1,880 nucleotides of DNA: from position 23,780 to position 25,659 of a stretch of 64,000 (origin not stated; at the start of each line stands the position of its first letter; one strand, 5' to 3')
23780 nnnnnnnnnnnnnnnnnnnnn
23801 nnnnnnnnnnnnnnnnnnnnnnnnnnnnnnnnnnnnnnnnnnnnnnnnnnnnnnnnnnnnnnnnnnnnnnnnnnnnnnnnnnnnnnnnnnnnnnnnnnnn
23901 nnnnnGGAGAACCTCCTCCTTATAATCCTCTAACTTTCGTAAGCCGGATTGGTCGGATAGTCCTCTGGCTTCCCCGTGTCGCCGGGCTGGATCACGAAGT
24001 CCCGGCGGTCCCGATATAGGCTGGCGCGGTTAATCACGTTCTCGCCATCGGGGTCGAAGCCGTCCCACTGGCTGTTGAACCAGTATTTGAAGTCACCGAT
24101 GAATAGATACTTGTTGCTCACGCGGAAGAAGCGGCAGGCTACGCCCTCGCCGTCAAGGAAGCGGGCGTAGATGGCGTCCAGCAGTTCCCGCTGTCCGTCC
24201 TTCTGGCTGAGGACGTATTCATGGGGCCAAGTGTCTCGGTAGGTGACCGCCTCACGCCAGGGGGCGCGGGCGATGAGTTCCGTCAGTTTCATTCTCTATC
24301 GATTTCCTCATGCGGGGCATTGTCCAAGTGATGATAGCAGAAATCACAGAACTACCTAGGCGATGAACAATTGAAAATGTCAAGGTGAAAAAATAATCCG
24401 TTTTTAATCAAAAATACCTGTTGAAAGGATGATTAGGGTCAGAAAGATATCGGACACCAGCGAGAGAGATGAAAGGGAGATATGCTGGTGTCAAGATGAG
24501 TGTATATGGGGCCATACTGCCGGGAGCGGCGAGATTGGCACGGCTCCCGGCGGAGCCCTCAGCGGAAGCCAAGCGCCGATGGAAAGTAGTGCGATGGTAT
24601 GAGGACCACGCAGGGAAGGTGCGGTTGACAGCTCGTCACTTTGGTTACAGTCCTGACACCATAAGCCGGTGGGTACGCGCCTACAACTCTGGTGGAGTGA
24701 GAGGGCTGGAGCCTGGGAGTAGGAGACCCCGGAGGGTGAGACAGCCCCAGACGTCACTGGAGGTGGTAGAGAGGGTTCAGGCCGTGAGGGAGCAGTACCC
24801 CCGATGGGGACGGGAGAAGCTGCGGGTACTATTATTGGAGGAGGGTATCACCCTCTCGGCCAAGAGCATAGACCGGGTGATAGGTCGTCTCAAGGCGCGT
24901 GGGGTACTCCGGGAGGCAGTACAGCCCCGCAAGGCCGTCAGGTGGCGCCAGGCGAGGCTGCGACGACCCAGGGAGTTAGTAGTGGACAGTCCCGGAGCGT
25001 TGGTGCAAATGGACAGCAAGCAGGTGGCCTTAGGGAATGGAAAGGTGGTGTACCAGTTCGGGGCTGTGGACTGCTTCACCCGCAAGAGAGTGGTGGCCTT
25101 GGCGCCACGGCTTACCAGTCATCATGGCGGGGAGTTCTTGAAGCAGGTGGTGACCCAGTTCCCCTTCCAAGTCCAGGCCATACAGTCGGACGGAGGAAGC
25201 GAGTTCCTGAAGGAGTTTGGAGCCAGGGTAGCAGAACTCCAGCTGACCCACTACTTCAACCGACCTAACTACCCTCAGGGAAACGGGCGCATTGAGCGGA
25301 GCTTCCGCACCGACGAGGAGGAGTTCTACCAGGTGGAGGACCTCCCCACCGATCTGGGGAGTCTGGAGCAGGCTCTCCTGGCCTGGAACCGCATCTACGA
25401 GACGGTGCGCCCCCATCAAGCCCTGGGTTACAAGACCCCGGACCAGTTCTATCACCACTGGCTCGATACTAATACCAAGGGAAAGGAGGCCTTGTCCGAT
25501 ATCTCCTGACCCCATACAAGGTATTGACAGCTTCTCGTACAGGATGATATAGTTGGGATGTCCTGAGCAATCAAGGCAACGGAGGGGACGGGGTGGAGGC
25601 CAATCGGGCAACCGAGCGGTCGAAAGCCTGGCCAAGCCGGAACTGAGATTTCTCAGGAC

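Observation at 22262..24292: Uncharacterised three-gene operon centred on a PD-(D/E)xK nuclease-like protein, wedged between a type IV restriction gene and an IS481: candidate new defence or toxin module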

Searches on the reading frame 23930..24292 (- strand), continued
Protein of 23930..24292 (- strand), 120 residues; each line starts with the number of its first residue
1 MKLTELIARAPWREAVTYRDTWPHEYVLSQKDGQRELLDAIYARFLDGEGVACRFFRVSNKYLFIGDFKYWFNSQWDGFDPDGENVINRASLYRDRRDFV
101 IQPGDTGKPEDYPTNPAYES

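Call 63: search_protein_families(library=pfam, proteins=[L062:4162-5910:+, L079:1671-2540:+, L059:80-1927:+, L067:6576-7046:-, L076:4825-5910:-, L067:8111-8764:+, L067:8685-10244:+, L054:6479-7000:-], max_evalue=0.001)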
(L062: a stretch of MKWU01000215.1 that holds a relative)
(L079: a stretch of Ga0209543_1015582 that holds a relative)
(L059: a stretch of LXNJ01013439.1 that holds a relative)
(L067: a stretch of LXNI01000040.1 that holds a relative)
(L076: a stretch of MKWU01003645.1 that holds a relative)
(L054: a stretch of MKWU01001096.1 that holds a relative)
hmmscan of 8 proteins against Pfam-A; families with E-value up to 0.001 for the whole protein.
L062:4162-5910:+ (582 aa): 2 families
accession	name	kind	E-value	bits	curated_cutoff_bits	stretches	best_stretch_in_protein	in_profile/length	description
PF03235.19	GmrSD_N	-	4.6e-29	102.4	33.2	1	9-256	1-196/199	GmrSD restriction endonuclease, N-terminal domain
PF07510.16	GmrSD_C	-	0.00034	20.9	23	1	463-517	44-95/138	GmrSD restriction endonucleases, C-terminal domain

L079:1671-2540:+ (289 aa): 2 families
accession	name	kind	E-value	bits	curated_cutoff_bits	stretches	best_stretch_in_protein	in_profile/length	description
PF04055.27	Radical_SAM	-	1.2e-22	81.3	29.5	1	18-170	7-158/166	Radical SAM superfamily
PF13353.11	Fer4_12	-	4.4e-05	24.2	22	1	15-119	12-115/137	4Fe-4S single cluster domain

L059:80-1927:+ (615 aa): 3 families
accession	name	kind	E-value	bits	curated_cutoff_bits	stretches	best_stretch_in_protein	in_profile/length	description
PF11867.13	T1RH-like_C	-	3e-111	372.4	26.8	1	243-520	1-279/329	Type I restriction enzyme HindI endonuclease subunit-like, C-terminal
PF22679.2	T1R_D3-like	-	2.3e-21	77.3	27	1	159-226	87-156/158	Type I restriction enzyme subunit R domain 3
PF18766.7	SWI2_SNF2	-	1.3e-12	48.3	26.7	1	1-58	166-220/221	SWI2/SNF2 ATPase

L067:6576-7046:- (156 aa): 1 family
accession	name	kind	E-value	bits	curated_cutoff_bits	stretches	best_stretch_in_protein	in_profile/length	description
PF01850.27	PIN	-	9.3e-16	59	23.6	1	21-143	1-117/120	PIN domain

L076:4825-5910:- (361 aa): 4 families
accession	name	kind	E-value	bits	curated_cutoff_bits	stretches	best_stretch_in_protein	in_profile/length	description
PF06114.19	Peptidase_M78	-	1.4e-15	57.6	22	1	159-278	2-122/123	IrrE N-terminal-like domain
PF01381.28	HTH_3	-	6.6e-13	48.9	23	1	9-65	1-55/55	Helix-turn-helix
PF13560.12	HTH_31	-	2.2e-11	44.3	27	1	5-62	2-58/64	Helix-turn-helix domain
PF12844.13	HTH_19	-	3.6e-07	30.4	30.2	1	6-66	1-59/64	Helix-turn-helix domain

L067:8111-8764:+ (217 aa): 0 families

L067:8685-10244:+ (519 aa): 1 family
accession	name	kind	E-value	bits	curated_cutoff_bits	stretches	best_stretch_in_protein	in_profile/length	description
PF01170.24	UPF0020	-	0.00076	19.7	22.3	0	86-141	76-131/197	RMKL-like, methyltransferase domain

L054:6479-7000:- (173 aa): 1 family
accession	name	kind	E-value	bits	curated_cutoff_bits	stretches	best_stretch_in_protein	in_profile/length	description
PF02566.24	OsmC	-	2.4e-17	63.6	27.5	1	67-171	1-100/100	OsmC-like protein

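Call 64: fold_search(model_id=the predicted structure, library=viral)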
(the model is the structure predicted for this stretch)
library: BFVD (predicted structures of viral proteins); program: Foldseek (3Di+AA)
matches with E <= 10: 230; with E <= 0.001: 1
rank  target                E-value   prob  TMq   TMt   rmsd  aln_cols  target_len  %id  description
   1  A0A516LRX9            7.4e-05  1.00  0.57  0.72   2.5        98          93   15  (no name in the UniProt tables at hand)
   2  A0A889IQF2            3.5e-01  0.47  0.39  0.27   6.6       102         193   10  (no name in the UniProt tables at hand)
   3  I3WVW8                5.5e-01  0.25  0.33  0.36   6.1        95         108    9  Uncharacterized protein [Acinetobacter phage ZZ1]
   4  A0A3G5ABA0            6.6e-01  0.16  0.33  0.24  11.4       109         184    6  Uncharacterized protein [Hyperionvirus sp.]
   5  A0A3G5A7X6            7.5e-01  0.04  0.16  0.16  12.9       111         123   11  Uncharacterized protein [Hyperionvirus sp.]
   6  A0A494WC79            8.5e-01  0.08  0.27  0.16  11.6       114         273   14  (no name in the UniProt tables at hand)
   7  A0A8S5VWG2            8.5e-01  0.06  0.18  0.14  17.4       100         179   11  (no name in the UniProt tables at hand)
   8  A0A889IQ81            8.5e-01  0.06  0.21  0.13  15.7       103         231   12  (no name in the UniProt tables at hand)
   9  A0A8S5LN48            8.5e-01  0.03  0.14  0.08  15.8       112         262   11  Tail protein [Siphoviridae sp. ctDuC3]
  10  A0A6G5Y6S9            9.0e-01  0.14  0.32  0.35   7.4       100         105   13  (no name in the UniProt tables at hand)
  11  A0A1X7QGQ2            9.0e-01  0.03  0.16  0.17  11.6       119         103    9  (no name in the UniProt tables at hand)
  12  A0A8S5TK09            1.1e+00  0.06  0.22  0.10   9.2       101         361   11  LAGLIDADG DNA endonuclease family [Podoviridae sp. ctz6O13]
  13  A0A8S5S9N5            1.2e+00  0.13  0.32  0.25  11.8       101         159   12  Uncharacterized protein [Myoviridae sp. ctByu2]
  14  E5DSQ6                1.2e+00  0.09  0.24  0.22   9.5        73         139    8  Alc inhibitor of host transcription [Aeromonas phage 65]
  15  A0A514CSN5            1.2e+00  0.11  0.27  0.31   7.6        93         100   10  Uncharacterized protein [Achromobacter phage Motura]
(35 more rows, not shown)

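Call 77: search_dna_similar(query=window:23930-24292:-, collection=plasmids, mode=protein, max_evalue=0.001, max_rows=15)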
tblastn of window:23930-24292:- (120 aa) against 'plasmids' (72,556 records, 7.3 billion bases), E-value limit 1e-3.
No match.

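Call 78: search_dna_similar(query=window:23930-24292:-, collection=phages, mode=protein, max_evalue=0.01, max_rows=10)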
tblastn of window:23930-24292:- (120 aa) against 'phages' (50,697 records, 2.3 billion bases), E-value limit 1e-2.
No match.

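Call 84: list_cluster_members(proteins=[P0121, P0199, P0001, P0066, P0075, P0390, P0413])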
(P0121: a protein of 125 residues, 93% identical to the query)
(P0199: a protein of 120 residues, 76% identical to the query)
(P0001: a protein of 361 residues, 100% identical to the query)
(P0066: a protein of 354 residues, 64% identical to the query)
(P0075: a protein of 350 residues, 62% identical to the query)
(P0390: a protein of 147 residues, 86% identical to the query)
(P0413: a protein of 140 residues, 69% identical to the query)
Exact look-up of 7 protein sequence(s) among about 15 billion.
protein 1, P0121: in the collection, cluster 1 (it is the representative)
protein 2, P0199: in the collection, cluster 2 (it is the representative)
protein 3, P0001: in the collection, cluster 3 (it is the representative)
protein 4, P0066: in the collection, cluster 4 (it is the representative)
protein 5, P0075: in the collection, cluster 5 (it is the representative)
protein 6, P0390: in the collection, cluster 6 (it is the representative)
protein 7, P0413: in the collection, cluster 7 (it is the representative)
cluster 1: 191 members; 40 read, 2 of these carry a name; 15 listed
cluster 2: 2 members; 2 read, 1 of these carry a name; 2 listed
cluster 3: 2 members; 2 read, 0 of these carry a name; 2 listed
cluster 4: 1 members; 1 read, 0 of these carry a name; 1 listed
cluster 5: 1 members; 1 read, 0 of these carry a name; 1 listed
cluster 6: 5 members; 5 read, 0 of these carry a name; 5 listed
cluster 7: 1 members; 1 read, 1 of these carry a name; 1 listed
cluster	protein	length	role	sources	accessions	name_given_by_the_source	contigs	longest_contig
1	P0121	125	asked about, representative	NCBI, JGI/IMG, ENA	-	hypothetical protein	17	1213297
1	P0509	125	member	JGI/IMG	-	hypothetical protein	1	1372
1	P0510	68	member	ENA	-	-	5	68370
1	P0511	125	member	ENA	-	-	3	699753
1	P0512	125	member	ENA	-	-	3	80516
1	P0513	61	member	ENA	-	-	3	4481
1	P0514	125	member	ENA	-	-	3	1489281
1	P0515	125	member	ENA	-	-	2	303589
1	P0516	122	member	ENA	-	-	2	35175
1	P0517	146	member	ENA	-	-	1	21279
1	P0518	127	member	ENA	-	-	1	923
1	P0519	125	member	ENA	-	-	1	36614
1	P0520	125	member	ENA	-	-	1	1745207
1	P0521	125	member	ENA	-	-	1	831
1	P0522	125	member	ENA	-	-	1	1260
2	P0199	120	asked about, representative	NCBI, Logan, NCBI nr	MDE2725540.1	MAG: hypothetical protein OXI59_19390 [Gemmatimonadota bacterium] | hypothetical protein [Gemmatimonadota bacterium]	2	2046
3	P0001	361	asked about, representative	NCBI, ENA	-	-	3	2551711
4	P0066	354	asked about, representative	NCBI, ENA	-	-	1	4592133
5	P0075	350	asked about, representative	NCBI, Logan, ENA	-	-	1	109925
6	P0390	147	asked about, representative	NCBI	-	-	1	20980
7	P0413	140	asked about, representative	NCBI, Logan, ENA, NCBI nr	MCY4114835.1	MAG: hypothetical protein OXG33_13000 [Chloroflexi bacterium] | hypothetical protein [Chloroflexota bacterium]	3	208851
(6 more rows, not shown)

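Call 85: search_solved_structures(query=A2, max_evalue=10)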
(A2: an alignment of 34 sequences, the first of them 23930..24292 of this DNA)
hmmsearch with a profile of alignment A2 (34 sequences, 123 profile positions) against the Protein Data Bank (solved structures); distinct sequences matched with E-value up to 10: 0.

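Call 92: search_protein_families(library=pfam, alignment_id=A5, max_evalue=1)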
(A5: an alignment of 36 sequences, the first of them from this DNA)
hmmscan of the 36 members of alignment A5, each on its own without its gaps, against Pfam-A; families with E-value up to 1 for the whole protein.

A. member 1, seq(119 aa): 0 families

B. families by the number of members that match (of 36 scanned): 7 families
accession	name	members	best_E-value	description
PF20691.3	TAGT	2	0.0052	TET-Associated Glycosyltransferase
PF10133.14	CooT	1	0.011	CO dehydrogenase accessory protein CooT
PF21240.2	Nup98_GLEBS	1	0.03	Nup98, Gle2-binding sequence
PF18964.5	DUF5704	1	0.034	Family of unknown function (DUF5704)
PF15333.11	TAF1D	1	0.19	TATA box-binding protein-associated factor 1D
PF24500.1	DUF7589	1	0.24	Domain of unknown function (DUF7589)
PF13426.13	PAS_9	1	0.26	PAS domain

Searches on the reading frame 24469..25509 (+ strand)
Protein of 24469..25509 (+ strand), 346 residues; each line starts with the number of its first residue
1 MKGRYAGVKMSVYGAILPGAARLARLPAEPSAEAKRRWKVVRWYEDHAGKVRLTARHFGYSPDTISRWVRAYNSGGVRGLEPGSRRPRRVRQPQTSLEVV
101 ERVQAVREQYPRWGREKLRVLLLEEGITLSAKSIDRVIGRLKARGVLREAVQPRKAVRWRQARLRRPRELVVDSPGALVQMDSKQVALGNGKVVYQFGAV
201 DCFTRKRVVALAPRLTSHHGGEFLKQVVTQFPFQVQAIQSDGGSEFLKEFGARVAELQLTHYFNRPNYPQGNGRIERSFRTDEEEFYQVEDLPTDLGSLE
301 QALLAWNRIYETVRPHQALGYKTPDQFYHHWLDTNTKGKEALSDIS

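Call 3: search_protein_families(library=pfam, proteins=[window:24469-25509:+], max_evalue=1)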
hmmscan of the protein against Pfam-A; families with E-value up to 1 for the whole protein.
window:24469-25509:+ (346 aa): 8 families
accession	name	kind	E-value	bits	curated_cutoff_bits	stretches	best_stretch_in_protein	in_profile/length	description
PF13518.12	HTH_28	-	4.7e-14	52.6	25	1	37-88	2-52/52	Helix-turn-helix domain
PF13565.12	HTH_32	-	8.4e-14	52.3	33.7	1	64-137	1-72/73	Homeodomain-like domain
PF13683.12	rve_3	-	1e-13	51.2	26.5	1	259-324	3-67/67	Integrase core domain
PF00665.32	rve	-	3.6e-11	43.7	32.6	1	174-269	3-102/102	Integrase core domain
PF13384.12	HTH_23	-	8.7e-08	32.2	24.6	1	32-80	2-49/50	Homeodomain-like domain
PF13551.12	HTH_29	-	8.1e-07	29.5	28.1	1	51-91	15-59/64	Winged helix-turn helix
PF01527.26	HTH_Tnp_1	-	0.03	15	24.1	1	41-84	16-57/75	Transposase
PF13936.12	HTH_38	-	0.068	13.4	27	1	51-70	23-42/44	Helix-turn-helix domain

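Call 5: search_protein_families(library=ncbifam, proteins=[window:24469-25509:+], max_evalue=1)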
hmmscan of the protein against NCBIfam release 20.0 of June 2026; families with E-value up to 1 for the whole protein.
window:24469-25509:+ (346 aa): 5 families
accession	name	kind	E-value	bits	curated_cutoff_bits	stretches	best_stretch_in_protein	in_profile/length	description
NF033577.2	transpos_IS481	equivalog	1.4e-56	192.1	224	1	37-327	2-283/284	IS481 family transposase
NF033516.0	transpos_IS3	equivalog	4.7e-35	121.5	160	2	86-327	123-368/369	IS3 family transposase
NF033545.0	transpos_IS630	equivalog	2.6e-13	50.1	100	1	37-162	2-133/299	IS630 family transposase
NF033594.2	transpos_ISNCY_2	equivalog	5.4e-10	39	250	2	44-183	6-134/368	ISNCY family transposase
NF033546.1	transpos_IS21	equivalog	9.7e-07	28.6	160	2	244-325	199-280/294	IS21 family transposase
